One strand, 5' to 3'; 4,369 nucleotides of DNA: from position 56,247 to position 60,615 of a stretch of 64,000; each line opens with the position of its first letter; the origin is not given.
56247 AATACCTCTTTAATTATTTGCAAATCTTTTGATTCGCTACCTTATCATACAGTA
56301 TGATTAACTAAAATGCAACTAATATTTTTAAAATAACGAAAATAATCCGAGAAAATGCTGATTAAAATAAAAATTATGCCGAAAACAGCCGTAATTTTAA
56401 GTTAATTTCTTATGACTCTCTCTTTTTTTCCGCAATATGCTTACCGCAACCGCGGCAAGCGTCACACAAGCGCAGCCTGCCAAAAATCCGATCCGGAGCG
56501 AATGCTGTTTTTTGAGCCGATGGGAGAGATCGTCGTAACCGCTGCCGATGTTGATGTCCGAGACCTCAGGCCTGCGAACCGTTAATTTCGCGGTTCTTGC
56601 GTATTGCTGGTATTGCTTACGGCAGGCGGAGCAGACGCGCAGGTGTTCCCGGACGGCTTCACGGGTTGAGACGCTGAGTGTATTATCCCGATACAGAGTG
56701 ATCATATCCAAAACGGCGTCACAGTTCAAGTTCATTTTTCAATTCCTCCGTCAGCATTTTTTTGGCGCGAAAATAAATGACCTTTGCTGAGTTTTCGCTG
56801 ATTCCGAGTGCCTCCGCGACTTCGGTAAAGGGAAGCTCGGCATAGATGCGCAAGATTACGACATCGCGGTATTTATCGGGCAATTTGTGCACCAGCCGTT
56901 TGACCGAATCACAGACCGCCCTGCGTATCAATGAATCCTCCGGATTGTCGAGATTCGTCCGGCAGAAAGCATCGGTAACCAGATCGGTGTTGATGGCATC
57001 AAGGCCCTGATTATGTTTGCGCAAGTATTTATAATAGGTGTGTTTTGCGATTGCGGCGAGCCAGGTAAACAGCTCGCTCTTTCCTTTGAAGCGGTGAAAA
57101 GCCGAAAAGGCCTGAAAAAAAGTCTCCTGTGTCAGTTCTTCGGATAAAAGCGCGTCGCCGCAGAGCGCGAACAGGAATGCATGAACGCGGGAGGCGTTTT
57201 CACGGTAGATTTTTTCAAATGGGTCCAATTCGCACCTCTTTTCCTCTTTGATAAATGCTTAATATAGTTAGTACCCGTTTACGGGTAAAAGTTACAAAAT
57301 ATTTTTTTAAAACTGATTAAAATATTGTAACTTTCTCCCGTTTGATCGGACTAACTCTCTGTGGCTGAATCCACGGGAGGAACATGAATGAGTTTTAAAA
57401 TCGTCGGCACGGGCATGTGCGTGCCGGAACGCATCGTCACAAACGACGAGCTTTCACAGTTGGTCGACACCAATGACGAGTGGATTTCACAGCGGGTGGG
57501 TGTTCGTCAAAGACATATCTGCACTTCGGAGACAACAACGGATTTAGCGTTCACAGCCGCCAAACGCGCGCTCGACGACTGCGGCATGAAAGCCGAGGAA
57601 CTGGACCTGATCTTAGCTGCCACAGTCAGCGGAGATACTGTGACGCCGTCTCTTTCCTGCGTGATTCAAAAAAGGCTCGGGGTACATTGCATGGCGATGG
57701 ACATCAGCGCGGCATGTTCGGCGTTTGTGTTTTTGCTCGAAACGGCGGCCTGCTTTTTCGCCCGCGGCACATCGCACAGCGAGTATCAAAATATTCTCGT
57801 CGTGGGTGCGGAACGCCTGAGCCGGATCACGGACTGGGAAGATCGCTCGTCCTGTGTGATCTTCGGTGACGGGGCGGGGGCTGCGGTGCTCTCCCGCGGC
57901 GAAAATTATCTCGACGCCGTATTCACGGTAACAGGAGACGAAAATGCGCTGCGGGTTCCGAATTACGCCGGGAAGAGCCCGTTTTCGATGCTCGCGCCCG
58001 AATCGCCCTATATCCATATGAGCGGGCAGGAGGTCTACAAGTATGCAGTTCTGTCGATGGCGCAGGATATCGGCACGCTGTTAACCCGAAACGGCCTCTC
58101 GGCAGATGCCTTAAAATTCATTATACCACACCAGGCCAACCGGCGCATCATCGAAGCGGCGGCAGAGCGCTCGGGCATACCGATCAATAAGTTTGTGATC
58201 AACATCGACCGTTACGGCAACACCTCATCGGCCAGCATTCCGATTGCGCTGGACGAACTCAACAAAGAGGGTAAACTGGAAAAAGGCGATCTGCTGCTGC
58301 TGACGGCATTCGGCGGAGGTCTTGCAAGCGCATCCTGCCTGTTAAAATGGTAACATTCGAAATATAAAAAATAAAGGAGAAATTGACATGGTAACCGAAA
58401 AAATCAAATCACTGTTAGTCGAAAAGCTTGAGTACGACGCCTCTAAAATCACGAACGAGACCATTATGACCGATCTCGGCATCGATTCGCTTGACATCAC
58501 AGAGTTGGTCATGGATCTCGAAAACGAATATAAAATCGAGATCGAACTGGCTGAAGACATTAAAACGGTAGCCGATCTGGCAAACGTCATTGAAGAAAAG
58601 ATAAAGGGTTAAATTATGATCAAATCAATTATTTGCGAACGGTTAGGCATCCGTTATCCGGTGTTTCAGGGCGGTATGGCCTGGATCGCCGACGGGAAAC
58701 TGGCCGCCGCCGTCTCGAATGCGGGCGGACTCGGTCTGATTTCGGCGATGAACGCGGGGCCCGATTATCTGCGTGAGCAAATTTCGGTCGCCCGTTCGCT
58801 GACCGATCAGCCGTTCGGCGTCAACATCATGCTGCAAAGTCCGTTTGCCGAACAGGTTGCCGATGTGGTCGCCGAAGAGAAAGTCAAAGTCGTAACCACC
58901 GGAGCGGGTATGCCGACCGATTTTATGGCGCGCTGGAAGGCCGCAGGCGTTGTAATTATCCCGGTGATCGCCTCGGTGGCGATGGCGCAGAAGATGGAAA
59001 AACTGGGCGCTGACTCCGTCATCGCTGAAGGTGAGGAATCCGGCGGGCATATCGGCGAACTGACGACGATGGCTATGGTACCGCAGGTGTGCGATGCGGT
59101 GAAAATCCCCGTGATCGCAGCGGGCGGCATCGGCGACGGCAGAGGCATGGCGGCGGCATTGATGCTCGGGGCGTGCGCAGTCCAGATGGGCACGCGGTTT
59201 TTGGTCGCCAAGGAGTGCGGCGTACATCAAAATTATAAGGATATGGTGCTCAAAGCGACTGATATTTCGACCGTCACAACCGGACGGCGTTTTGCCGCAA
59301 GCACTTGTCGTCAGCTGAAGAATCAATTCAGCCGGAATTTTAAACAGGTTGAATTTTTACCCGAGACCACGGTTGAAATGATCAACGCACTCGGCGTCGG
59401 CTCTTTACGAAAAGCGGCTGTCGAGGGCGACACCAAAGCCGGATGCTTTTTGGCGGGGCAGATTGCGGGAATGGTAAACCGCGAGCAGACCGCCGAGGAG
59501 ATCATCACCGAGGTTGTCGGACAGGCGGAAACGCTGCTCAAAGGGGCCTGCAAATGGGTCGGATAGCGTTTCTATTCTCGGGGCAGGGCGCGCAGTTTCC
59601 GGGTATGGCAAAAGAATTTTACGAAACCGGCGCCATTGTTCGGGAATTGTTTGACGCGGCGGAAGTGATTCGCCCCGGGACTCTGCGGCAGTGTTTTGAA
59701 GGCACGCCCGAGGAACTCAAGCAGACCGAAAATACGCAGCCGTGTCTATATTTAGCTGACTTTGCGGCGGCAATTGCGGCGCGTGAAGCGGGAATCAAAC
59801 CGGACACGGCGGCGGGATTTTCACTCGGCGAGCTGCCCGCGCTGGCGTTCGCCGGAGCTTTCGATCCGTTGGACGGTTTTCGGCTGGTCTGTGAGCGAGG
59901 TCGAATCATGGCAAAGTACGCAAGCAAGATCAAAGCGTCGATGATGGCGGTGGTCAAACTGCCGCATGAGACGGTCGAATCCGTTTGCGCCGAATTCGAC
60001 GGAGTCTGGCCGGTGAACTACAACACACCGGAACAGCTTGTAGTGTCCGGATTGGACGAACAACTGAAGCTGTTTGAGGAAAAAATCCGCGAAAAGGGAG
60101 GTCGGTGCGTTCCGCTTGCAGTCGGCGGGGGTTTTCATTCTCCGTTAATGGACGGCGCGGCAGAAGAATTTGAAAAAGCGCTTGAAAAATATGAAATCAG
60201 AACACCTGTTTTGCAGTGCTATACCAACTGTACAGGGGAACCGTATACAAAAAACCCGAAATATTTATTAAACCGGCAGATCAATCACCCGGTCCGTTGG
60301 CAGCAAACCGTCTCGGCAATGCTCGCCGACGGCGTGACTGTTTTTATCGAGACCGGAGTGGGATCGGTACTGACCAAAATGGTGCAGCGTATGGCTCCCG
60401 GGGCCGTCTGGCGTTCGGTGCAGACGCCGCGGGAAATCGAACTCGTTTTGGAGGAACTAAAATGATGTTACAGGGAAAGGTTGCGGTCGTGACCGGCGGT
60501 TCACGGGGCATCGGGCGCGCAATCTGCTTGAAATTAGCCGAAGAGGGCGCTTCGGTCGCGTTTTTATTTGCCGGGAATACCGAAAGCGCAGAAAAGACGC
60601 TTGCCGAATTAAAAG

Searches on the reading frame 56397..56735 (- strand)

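Call 28: search_protein_families(library=pfam, proteins=[window:56397-56735:-], max_evalue=0.001)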
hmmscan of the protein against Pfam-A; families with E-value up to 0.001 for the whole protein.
window:56397-56735:- (112 aa): 1 family
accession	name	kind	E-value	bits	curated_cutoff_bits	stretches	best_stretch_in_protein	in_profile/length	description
PF13490.11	zf-HC2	-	4.5e-10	39.9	22.2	1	5-39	1-35/35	Putative zinc-finger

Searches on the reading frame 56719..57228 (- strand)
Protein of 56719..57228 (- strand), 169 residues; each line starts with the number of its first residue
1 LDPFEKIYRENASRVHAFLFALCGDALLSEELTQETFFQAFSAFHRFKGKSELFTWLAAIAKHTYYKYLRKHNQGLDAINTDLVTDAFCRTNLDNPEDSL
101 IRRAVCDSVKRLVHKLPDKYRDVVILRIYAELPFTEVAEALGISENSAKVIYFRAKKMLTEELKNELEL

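Call 28: search_protein_families(library=pfam, proteins=[window:56719-57228:-], max_evalue=0.001)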
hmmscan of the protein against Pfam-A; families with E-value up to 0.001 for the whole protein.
window:56719-57228:- (169 aa): 4 families
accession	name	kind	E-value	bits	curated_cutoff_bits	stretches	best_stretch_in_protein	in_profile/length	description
PF04542.20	Sigma70_r2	-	1.8e-13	50.5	24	1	7-73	1-69/71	Sigma-70 region 2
PF08281.18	Sigma70_r4_2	-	4.1e-12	46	25.7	1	108-159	3-54/54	Sigma-70, region 4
PF04545.22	Sigma70_r4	-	1.3e-07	31.5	24.1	1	114-155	3-44/50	Sigma-70, region 4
PF07638.17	Sigma70_ECF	-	0.00074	19.9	21.1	0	33-152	53-172/185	ECF sigma factor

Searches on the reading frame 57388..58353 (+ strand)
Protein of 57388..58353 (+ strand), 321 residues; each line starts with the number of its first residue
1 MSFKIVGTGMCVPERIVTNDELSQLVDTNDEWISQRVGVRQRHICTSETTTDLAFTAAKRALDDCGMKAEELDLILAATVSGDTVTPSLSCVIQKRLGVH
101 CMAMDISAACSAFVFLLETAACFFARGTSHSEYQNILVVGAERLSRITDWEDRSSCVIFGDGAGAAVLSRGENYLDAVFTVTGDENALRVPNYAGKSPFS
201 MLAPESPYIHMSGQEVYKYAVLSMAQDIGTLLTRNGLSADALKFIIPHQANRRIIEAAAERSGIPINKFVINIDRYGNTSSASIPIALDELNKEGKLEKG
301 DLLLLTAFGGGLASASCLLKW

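Call 28: search_protein_families(library=pfam, proteins=[window:57388-58353:+], max_evalue=0.001)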
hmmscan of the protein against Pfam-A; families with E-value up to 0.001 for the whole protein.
window:57388-58353:+ (321 aa): 2 families
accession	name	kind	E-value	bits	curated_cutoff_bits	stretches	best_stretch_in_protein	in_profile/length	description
PF08541.16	ACP_syn_III_C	-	9.3e-34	115.9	26.6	1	232-321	1-90/90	3-Oxoacyl-[acyl-carrier-protein (ACP)] synthase III C terminal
PF08545.16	ACP_syn_III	-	7.7e-24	83.8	24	1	104-173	1-66/80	3-Oxoacyl-[acyl-carrier-protein (ACP)] synthase III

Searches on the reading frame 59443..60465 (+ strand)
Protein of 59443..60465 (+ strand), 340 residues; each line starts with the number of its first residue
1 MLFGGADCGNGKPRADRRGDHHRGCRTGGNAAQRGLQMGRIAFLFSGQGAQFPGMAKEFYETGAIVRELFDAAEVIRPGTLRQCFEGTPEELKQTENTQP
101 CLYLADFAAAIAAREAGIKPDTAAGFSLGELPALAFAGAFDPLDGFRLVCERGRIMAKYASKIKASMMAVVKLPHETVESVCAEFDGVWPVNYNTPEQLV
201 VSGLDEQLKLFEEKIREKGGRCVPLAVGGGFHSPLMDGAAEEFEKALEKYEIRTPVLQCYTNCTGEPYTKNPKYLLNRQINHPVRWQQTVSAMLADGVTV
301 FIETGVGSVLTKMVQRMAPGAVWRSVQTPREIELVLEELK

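Call 28: search_protein_families(library=pfam, proteins=[window:59443-60465:+], max_evalue=0.001)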
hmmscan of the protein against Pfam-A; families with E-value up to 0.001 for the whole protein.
window:59443-60465:+ (340 aa): 1 family
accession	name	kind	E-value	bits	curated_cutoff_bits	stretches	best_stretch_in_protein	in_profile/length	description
PF00698.26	Acyl_transf_1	-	9.5e-35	121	32.7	1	43-316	2-277/319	Acyl transferase domain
